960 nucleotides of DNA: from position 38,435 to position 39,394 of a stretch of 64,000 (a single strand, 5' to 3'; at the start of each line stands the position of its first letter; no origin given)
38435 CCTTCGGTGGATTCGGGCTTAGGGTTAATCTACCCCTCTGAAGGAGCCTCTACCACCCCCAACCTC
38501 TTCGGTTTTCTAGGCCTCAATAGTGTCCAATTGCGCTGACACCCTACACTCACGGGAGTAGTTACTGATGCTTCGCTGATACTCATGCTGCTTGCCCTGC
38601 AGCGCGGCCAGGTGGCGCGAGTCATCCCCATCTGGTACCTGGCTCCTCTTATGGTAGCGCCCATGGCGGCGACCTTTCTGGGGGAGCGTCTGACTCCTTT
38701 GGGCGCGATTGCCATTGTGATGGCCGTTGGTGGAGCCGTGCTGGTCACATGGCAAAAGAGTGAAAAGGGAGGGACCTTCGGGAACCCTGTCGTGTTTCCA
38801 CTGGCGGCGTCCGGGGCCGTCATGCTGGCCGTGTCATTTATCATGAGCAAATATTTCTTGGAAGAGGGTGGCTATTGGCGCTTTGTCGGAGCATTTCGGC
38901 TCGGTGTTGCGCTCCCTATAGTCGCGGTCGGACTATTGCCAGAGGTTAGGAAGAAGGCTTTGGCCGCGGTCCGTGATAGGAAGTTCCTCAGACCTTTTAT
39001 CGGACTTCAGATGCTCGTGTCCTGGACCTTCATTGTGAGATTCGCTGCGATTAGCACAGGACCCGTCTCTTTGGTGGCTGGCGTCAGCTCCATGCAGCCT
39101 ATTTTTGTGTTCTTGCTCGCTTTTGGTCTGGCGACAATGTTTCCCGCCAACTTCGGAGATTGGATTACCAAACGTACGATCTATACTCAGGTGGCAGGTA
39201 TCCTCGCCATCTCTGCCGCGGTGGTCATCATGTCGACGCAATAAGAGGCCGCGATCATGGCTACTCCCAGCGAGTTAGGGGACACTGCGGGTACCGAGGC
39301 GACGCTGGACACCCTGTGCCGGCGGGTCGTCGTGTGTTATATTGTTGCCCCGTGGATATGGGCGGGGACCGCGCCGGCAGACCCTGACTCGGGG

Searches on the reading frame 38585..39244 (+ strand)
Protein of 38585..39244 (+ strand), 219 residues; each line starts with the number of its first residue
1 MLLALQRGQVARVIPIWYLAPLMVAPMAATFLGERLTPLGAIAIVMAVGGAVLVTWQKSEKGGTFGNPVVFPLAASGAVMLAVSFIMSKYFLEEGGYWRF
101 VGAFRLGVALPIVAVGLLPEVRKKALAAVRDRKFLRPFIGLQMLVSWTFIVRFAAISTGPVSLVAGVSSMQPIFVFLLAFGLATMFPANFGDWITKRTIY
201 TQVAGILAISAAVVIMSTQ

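Call 50: search_protein_families(library=pfam, proteins=[window:38585-39244:+], max_evalue=0.00001)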
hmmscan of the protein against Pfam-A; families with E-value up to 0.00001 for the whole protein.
window:38585-39244:+ (219 aa): 1 family
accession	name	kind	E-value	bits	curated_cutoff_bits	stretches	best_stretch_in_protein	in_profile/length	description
PF00892.27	EamA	-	3.6e-10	40.7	28.2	1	2-55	81-134/135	EamA-like transporter family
